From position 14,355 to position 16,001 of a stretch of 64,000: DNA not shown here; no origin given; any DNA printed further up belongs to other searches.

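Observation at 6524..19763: IS-flanked sulfonate (taurine-type) catabolic island with an unusual gene set in a spore-forming anaerobe-like genome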

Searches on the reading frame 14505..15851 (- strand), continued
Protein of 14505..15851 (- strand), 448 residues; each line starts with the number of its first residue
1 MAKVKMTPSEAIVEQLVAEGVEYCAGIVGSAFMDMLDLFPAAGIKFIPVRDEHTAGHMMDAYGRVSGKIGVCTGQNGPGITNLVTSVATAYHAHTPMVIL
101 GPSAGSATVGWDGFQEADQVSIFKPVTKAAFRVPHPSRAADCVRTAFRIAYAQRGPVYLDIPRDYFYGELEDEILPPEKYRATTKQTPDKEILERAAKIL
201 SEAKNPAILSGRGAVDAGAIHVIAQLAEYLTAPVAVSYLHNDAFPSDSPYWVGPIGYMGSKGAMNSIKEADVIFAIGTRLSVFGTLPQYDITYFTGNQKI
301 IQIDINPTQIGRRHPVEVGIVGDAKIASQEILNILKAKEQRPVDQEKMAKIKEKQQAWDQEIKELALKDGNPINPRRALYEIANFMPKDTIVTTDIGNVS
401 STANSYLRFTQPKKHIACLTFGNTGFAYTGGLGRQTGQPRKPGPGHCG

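Call 20: find_encoding_contigs(protein=P0001, flank=10000, max_places=6)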
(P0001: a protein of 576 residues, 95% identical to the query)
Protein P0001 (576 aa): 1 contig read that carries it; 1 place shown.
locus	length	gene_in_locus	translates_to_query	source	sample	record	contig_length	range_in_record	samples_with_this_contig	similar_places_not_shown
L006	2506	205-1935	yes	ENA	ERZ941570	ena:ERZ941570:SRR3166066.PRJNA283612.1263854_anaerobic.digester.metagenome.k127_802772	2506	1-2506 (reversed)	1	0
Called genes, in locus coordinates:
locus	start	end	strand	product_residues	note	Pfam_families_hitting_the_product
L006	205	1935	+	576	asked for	PF02776:TPP_enzyme_N, PF00205:TPP_enzyme_M, PF02775:TPP_enzyme_C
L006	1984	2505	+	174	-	?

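Call 27: search_protein_families(library=ncbifam, proteins=[L001:10001-11731:+, L001:8543-9925:+, L001:12047-13273:+, L001:13925-15019:-, L001:7442-8209:+], max_evalue=1e-20)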
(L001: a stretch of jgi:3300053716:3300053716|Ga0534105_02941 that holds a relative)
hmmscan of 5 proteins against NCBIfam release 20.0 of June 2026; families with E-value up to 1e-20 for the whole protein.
L001:10001-11731:+ (576 aa): 48 families (the best 25 are shown)
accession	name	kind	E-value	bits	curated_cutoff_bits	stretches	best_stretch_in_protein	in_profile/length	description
TIGR03457.1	sulphoacet_xsc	equivalog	2.3e-245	815.4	676.4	1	5-568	1-579/579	sulfoacetaldehyde acetyltransferase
NF005713.0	PRK07525.1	subfamily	9.9e-239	793.6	620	1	2-573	2-590/592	sulfoacetaldehyde acetyltransferase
TIGR00118.1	acolac_lg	equivalog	4.6e-116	388.5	538.35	1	6-548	1-538/557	biosynthetic-type acetolactate synthase large subunit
NF004919.0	PRK06276.1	equivalog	1.9e-114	383.1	866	1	6-547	1-541/582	acetolactate synthase large subunit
NF004710.0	PRK06048.1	equivalog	4.4e-108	362.2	976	1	4-547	6-540/561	acetolactate synthase large subunit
NF005039.0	PRK06456.1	equivalog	1.1e-98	331.2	868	1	9-552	5-552/572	acetolactate synthase large subunit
NF006052.0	PRK08199.1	subfamily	2.3e-98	329.9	539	1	5-551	7-544/559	thiamine pyrophosphate protein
NF006122.0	PRK08266.1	subfamily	2.8e-95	319.8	571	1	4-547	2-527/543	hypothetical protein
NF005058.0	PRK06466.1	equivalog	5.2e-94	315.7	951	1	6-547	4-550/574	acetolactate synthase 3 large subunit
NF006187.0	PRK08322.1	equivalog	1.5e-93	314.1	509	1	6-546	2-530/548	acetolactate synthase large subunit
NF005860.0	PRK07789.1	equivalog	3e-93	313.2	881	1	3-545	31-579/615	acetolactate synthase large subunit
NF005651.0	PRK07418.1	subfamily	3.1e-91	306.4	942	1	3-544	16-559/617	acetolactate synthase large subunit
NF006377.0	PRK08611.1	equivalog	1e-90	305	742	1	5-546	3-531/576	pyruvate oxidase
NF005824.0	PRK07710.1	equivalog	8.6e-90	301.7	976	1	4-545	15-549/573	acetolactate synthase large subunit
NF006319.0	PRK08527.1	equivalog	4e-88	296.3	905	1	5-545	3-539/565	acetolactate synthase large subunit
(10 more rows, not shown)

L001:8543-9925:+ (460 aa): 67 families (the best 25 are shown)
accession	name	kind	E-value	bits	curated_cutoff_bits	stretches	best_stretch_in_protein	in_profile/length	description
NF005812.0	PRK07678.1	subfamily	9.6e-166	551.9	488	1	6-458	4-449/451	aminotransferase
NF005102.0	PRK06541.1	equivalog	5.4e-124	414.2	574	1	4-458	4-455/460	aspartate aminotransferase family protein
NF005683.0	PRK07481.1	subfamily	2.5e-114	382.8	575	1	11-458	5-449/453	hypothetical protein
NF005682.0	PRK07480.1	subfamily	7.1e-113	377.7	510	1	4-458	5-451/459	aminotransferase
NF004767.0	PRK06105.1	subfamily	9.3e-112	373.9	517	1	9-458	5-449/460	aminotransferase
NF005447.0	PRK07036.1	equivalog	3.1e-109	365.7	618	1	3-459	4-455/468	aminotransferase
NF005684.0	PRK07482.1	subfamily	1.8e-105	353.2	687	1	7-458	3-454/464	hypothetical protein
NF005375.0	PRK06917.1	equivalog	1.4e-92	310.8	535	1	33-458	13-438/448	aspartate aminotransferase family protein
NF004625.0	PRK05965.1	subfamily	6.7e-91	305.3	729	1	11-457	5-446/460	hypothetical protein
NF005685.0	PRK07483.1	equivalog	9.9e-91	304.8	485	1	32-458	10-437/444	aspartate aminotransferase family protein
NF052567.1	OmAmTferAptACaul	equivalog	2.7e-90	303.2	500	1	17-457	2-429/431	omega-aminotransferase AptA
TIGR00508.1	bioA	equivalog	9.1e-89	297.9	405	1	20-456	1-418/419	adenosylmethionine--8-amino-7-oxononanoate transaminase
NF004718.0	PRK06062.1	subfamily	2.4e-84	283.5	472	1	3-458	10-448/454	hypothetical protein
NF004426.0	PRK05769.1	equivalog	2.8e-83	280.2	552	1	28-458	30-439/441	acetyl ornithine aminotransferase family protein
NF005993.0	PRK08117.1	subfamily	7.4e-83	278.5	574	1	30-458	20-429/433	aspartate aminotransferase family protein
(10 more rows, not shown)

L001:12047-13273:+ (408 aa): 33 families (the best 25 are shown)
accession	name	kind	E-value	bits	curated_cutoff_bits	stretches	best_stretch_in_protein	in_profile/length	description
TIGR01910.1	DapE-ArgE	subfamily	1.5e-69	235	217.6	1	33-398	2-373/373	ArgE/DapE family deacylase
NF006365.0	PRK08588.1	subfamily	1.6e-65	221.9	289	1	32-403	10-377/383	succinyl-diaminopimelate desuccinylase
TIGR01892.1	AcOrn-deacetyl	equivalog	3.6e-58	197.3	297.7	1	34-397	2-359/365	acetylornithine deacetylase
NF006399.0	PRK08651.1-2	equivalog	9.5e-55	186.2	381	1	29-398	4-396/405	succinyl-diaminopimelate desuccinylase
NF009555.0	PRK13004.1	equivalog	1.3e-53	182.4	321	1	29-406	15-395/399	YgeY family selenium metabolism-linked hydrolase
NF005710.0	PRK07522.1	subfamily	2e-53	182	412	1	32-398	11-380/391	acetylornithine deacetylase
NF009558.0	PRK13013.1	equivalog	2.6e-46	158.2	428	1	28-400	15-417/429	acetylornithine deacetylase/succinyl-diaminopimelate desuccinylase family protein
NF005373.0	PRK06915.1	equivalog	1.2e-43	149.7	428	1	61-406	64-417/422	peptidase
NF006400.0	PRK08651.1-3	equivalog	2.6e-43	148.3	374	1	32-401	13-401/410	succinyl-diaminopimelate desuccinylase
NF009557.0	PRK13009.1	equivalog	2.5e-42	145.4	284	1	30-404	4-372/377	succinyl-diaminopimelate desuccinylase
NF006402.0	PRK08651.1-5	equivalog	2.6e-41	141.8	369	1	75-398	42-359/369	succinyl-diaminopimelate desuccinylase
NF003474.0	PRK05111.1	equivalog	5.3e-41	140.8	460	1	28-395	5-369/383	acetylornithine deacetylase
NF010589.0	PRK13983.1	equivalog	5.6e-41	140.8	333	1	29-404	14-407/409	M20 family metallo-hydrolase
TIGR01900.1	dapE-gram_pos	equivalog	1.8e-39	135.7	304.2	1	30-399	4-346/351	succinyl-diaminopimelate desuccinylase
NF005913.0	PRK07906.1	subfamily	1.1e-38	133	382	1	28-253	14-253/442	hypothetical protein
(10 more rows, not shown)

L001:13925-15019:- (364 aa): 1 family
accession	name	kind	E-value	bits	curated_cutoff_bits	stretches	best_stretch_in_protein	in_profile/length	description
NF037995.1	TRAP_S1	subfamily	4.4e-24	85.3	50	1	65-326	12-269/271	TRAP transporter substrate-binding protein DctP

L001:7442-8209:+ (255 aa): 3 families
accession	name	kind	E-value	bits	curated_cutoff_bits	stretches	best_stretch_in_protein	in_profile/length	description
NF008677.0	PRK11697.1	equivalog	5e-23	81.7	246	1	1-127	1-123/238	two-component system response regulator BtsR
NF047455.1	TF_Staph_AryK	equivalog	6.2e-23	80.9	850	1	142-252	150-260/759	transcriptional regulator AryK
NF008469.0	PRK11361.1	equivalog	9.5e-23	80.6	714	1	2-124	5-124/461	acetoacetate metabolism transcriptional regulator AtoC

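Call 28: search_solved_structures(query=L001:8543-9925:+, max_evalue=1e-40)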
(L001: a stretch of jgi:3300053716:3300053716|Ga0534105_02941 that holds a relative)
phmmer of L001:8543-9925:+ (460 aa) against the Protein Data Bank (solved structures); distinct sequences matched with E-value up to 1e-40: 84 (the best 60 are shown).
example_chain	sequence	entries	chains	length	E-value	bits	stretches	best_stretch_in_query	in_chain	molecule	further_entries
3n5m_A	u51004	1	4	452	1.7e-122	412.8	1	6-458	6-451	Adenosylmethionine-8-amino-7-oxononanoate aminotransferase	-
5kr6_A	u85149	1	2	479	1.4e-86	294.4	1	6-456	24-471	4-aminobutyrate transaminase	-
7ypm_A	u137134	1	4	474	2.5e-85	290.3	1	7-458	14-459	Aspartate aminotransferase family protein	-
6io1_A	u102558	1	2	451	1.6e-84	287.7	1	10-456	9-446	Aminotransferase, class III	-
7ypn_B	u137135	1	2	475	3e-83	283.5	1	7-458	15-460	Aspartate aminotransferase family protein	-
5kr5_A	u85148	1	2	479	1.2e-81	278.3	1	8-456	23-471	4-aminobutyrate transaminase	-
7qx0_A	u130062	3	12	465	1e-80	275.1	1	12-458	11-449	Aminotransferase TR2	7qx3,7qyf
7qyg_A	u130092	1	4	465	4.9e-80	272.9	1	12-458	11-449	Aminotransferase TR2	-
5kr4_A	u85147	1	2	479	2e-79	270.9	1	8-457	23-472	4-aminobutyrate transaminase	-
6s54_A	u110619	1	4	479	2.1e-79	270.8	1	6-455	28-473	Aspartate aminotransferase family protein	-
5kqw_A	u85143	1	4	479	3.3e-79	270.2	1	7-457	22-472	4-aminobutyrate transaminase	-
5ti8_A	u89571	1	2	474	8.9e-79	268.7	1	16-458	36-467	Aminotransferase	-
5kr3_A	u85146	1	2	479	9.1e-79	268.7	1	8-457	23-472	4-aminobutyrate transaminase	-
6gwi_A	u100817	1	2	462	1.5e-78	268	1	12-458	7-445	Putrescine aminotransferase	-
5kqu_A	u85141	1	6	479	1.1e-77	265.2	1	7-457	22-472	4-aminobutyrate transaminase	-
6jix_B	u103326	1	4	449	8.9e-52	179.8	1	28-447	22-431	taurine:2-oxoglutarate aminotransferase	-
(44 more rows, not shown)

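Call 29: search_solved_structures(query=L001:12047-13273:+, max_evalue=1e-20)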
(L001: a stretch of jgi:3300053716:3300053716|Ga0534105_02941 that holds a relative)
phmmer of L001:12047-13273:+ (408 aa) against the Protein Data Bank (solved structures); distinct sequences matched with E-value up to 1e-20: 5.
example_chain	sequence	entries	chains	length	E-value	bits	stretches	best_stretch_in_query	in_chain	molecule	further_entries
7uoi_A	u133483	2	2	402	1.9e-42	148.6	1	32-404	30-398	succinyl-diaminopimelate desuccinylase | Probable succinyl-diaminopimelate desuccinylase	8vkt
3ct9_A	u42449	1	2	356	3.3e-24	88.5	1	33-304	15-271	Acetylornithine deacetylase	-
5vo3_A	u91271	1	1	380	9.1e-24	87.1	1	31-405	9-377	Succinyl-diaminopimelate desuccinylase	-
3ic1_A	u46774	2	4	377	1e-23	86.9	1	32-405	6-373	Succinyl-diaminopimelate desuccinylase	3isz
7rsf_A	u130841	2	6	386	1.3e-22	83.3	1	32-291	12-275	Acetylornithine deacetylase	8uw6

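Call 31: find_related_loci(query=A1, collection=genome_contigs, flank=10000)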
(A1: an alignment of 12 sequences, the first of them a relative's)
Query A1 (576 aa) in genome_contigs; peptide patterns used: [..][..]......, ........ (x = any residue, [..] = any of these).
360 stretches matched a pattern; 346 encode a relative of the query (tblastn E <= 1e-3); the best 80 are kept; 80 distinct loci.
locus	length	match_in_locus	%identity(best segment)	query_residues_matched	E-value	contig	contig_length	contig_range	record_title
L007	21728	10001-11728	80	1-576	0e+0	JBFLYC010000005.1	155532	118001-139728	MAG: Bacillota bacterium isolate MAG074 MAG074_5, whole genome shotgun sequence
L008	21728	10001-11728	79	1-576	0e+0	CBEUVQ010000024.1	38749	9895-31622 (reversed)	MAG TPA_asm: uncultured Peptococcaceae bacterium isolate SRR13515397_concoct_28 genome assembly, contig: ERZ25510992.48,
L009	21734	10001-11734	70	1-576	0e+0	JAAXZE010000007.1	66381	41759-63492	MAG: Clostridia bacterium isolate AS01afH2WH_13 1621_AS01, whole genome shotgun sequence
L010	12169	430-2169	69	3-576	0e+0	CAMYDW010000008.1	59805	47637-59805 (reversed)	MAG TPA_asm: uncultured Peptococcaceae bacterium isolate SRR17635698_bin.14_metaWRAP_v1.3_MAG genome assembly, contig: E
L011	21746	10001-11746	69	3-576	0e+0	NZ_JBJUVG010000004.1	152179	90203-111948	Peptococcus simiae strain M108 4, whole genome shotgun sequence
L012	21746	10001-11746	69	3-576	0e+0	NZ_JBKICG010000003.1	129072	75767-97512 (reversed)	Peptococcus simiae strain M919-2/1 3, whole genome shotgun sequence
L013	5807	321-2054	70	1-576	0e+0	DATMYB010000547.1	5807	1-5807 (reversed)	MAG TPA_asm: Syntrophomonas sp. isolate SMAG_U13135 k141_32087, whole genome shotgun sequence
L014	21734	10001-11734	68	1-576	0e+0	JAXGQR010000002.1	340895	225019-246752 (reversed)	MAG: Dehalobacterium sp. isolate AnMBR.bin330 bin330_2, whole genome shotgun sequence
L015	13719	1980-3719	70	3-576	0e+0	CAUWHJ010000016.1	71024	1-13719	MAG: uncultured Peptococcaceae bacterium isolate SRS17165169__bin28 genome assembly, contig: SRS17165169_NODE_124_length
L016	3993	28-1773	67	3-576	0e+0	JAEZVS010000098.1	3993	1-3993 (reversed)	MAG: Bacillota bacterium isolate OH_PFB_133 k127_240971, whole genome shotgun sequence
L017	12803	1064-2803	69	3-576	0e+0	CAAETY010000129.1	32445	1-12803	MAG TPA_asm: Peptococcaceae bacterium, isolate HGM14211, WGS project CAAETY010000000 data, contig: ERS608579_47_k95_1410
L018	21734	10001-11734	69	1-576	0e+0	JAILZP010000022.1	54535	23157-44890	MAG: Peptococcaceae bacterium isolate HOT.CON.130 NODE_580_length_54535_cov_18.803518, whole genome shotgun sequence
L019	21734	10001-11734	69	1-576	0e+0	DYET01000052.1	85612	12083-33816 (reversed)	MAG TPA_asm: Desulfovirgula sp. isolate Tomsk_2_57_21 Tomsk_k141_17808, whole genome shotgun sequence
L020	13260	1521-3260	69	3-576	0e+0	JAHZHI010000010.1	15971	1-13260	MAG: Peptococcaceae bacterium isolate HRGM_Genome_3247 HRGM_Genome_3247_10, whole genome shotgun sequence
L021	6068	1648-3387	69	3-576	0e+0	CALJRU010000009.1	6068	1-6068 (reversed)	MAG TPA_asm: uncultured Peptococcaceae bacterium isolate ERR1953520_bin.95_CONCOCT_v1.1_MAG genome assembly, contig: ERZ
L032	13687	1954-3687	69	1-576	0e+0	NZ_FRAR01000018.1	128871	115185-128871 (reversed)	Desulforamulus aeronauticus DSM 10349, whole genome shotgun sequence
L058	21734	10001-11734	68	1-576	0e+0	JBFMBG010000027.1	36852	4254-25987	MAG: Bacillota bacterium isolate MAG158 MAG158_27, whole genome shotgun sequence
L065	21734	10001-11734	68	1-576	0e+0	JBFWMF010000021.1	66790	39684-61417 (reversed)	MAG: Desulfitobacterium sp. isolate CA_2019_NHSR_83 NODE_1108_length_66790_cov_13.075904_NHSR, whole genome shotgun sequ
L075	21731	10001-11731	67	3-576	0e+0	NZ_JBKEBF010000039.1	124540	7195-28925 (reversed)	MAG: Oleidesulfovibrio sp. isolate VLC_079 k251_3820557, whole genome shotgun sequence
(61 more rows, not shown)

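Call 33: find_homologous_proteins(query=L001:8543-9925:+, max_evalue=1e-40)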
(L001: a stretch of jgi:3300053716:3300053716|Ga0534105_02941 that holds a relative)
Query L001:8543-9925:+ (460 aa): 7996 proteins with E <= 1e-40 among 8000 candidates; the best 120 are listed.
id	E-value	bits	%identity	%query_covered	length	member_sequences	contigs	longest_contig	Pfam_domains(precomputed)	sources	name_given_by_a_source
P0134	6.3e-282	953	89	100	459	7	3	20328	PF00202.28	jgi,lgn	-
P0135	8.4e-242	821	75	100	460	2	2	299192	PF00202.28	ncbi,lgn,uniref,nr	ncbi:aspartate aminotransferase family protein [Desulfitibacter alkalitolerans]|uniref:aminotransfer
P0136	1.2e-239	814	75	100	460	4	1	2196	PF00202.28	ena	-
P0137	2.7e-238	809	75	98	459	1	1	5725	PF00202.28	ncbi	-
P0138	5.1e-236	802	76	100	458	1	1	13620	PF00202.28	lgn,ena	-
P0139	8.2e-228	775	72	100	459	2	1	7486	PF00202.28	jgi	-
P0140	9.3e-228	775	72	100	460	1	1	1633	PF00202.28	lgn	-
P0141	8.2e-216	735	70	98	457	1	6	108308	PF00202.28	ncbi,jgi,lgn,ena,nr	ncbi:MAG: aminotransferase class III-fold pyridoxal phosphate-dependent enzyme [Syntrophomonadaceae 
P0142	2.9e-215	734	70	98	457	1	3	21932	PF00202.28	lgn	-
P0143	6.5e-214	729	69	98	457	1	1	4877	PF00202.28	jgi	-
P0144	2.8e-213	727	68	98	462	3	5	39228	PF00202.28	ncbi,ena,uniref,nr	ncbi:aminotransferase [Desulforamulus ruminis]|uniref:aminotransferase n=1 Tax=Desulforamulus rumini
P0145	7.1e-213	726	69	97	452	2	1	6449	PF00202.28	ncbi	ncbi:MAG: aminotransferase [Dehalobacterium sp.]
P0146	1.2e-212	725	66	100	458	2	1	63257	PF00202.28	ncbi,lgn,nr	ncbi:MAG: aminotransferase class III-fold pyridoxal phosphate-dependent enzyme [Firmicutes bacterium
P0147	4.5e-212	723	66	100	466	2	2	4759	PF00202.28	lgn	-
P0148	5.4e-212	723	67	100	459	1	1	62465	PF00202.28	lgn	-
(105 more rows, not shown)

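Call 34: find_encoding_contigs(protein=P0009, flank=10000, max_places=1)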
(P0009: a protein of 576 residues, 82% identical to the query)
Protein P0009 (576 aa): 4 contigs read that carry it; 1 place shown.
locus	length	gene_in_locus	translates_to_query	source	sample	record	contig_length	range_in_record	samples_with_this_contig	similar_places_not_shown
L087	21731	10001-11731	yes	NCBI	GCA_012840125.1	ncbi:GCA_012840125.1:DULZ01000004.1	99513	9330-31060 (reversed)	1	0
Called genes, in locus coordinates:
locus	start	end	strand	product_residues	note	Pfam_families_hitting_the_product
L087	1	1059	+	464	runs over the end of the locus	PF01656:CbiA, PF13500:AAA_26, PF07685:GATase_3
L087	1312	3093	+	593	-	PF00009:GTP_EFTU, PF01926:MMR_HSR1 (weak), PF03144:GTP_EFTU_D2 (weak), PF00679:EFG_C, PF21018:BipA_C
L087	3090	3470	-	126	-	PF14276:DUF4363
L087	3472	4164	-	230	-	PF04239:DUF421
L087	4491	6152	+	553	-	PF00485:PRK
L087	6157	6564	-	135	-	PF02566:OsmC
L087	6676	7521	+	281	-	PF01261:AP_endonuc_2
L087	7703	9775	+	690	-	PF00989:PAS, PF13188:PAS_8, PF13426:PAS_9 (weak), PF00158:Sigma54_activat, PF07724:AAA_2 (weak), PF14532:Sigma54_activ_2, PF25601:AAA_lid_14, PF08461:WHD_RNase_R, +1 more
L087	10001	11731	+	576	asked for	PF02776:TPP_enzyme_N, PF00205:TPP_enzyme_M, PF02775:TPP_enzyme_C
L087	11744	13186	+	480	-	PF00171:Aldedh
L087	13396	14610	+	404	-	PF00682:HMGL-like, PF22617:HCS_D2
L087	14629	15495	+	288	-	PF02633:Creatininase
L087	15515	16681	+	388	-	PF00155:Aminotran_1_2, PF00266:Aminotran_5 (weak), PF01041:DegT_DnrJ_EryC1 (weak), PF01053:Cys_Met_Meta_PP (faint)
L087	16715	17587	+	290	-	PF00941:FAD_binding_5, PF03450:CO_deh_flav_C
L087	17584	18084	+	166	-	PF13085:Fer2_3 (weak), PF00111:Fer2, PF01799:Fer2_2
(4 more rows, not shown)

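Call 35: find_encoding_contigs(protein=P0014, flank=10000, max_places=1)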
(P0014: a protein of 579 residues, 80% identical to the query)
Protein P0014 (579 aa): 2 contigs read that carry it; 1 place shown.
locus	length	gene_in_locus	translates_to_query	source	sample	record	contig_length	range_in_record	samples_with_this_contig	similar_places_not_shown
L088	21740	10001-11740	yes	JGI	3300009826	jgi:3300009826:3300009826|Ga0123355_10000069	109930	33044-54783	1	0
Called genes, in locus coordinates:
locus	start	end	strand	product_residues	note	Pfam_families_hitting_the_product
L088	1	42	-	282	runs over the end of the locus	PF04055:Radical_SAM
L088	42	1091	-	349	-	PF21948:LplA-B_cat, PF03099:BPL_LplA_LipB, PF10437:Lip_prot_lig_C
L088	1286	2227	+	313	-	PF04307:YdjM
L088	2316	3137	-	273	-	-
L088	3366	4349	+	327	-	PF01497:Peripla_BP_2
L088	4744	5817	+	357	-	PF01032:FecCD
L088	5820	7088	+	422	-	PF02463:SMC_N (weak), PF00005:ABC_tran, PF13304:AAA_21 (faint), PF27219:MJ0874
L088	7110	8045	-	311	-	PF00126:HTH_1, PF03466:LysR_substrate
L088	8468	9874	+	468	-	PF00171:Aldedh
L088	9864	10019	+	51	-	-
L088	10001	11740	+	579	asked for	PF02776:TPP_enzyme_N, PF00205:TPP_enzyme_M, PF02775:TPP_enzyme_C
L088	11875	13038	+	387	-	PF08442:ATP-grasp_2, PF13549:ATP-grasp_5, PF24948:Citrate_synth_N, PF00549:Ligase_CoA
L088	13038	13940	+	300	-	PF02629:CoA_binding, PF13380:CoA_binding_2 (faint), PF13607:Succ_CoA_lig, PF00549:Ligase_CoA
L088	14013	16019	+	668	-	PF01970:TctA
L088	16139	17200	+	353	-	PF03401:TctC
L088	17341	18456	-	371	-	-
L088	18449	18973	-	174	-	PF04542:Sigma70_r2, PF08281:Sigma70_r4_2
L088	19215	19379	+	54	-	-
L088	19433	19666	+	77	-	-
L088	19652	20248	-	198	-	-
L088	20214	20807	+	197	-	PF09335:VTT_dom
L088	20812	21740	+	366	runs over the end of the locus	PF08331:QueG_DUF1730, PF13187:Fer4_9 (faint), PF14697:Fer4_21 (faint), PF00037:Fer4 (faint), PF13237:Fer4_10 (faint), PF13484:Fer4_16, PF13646:HEAT_2 (weak)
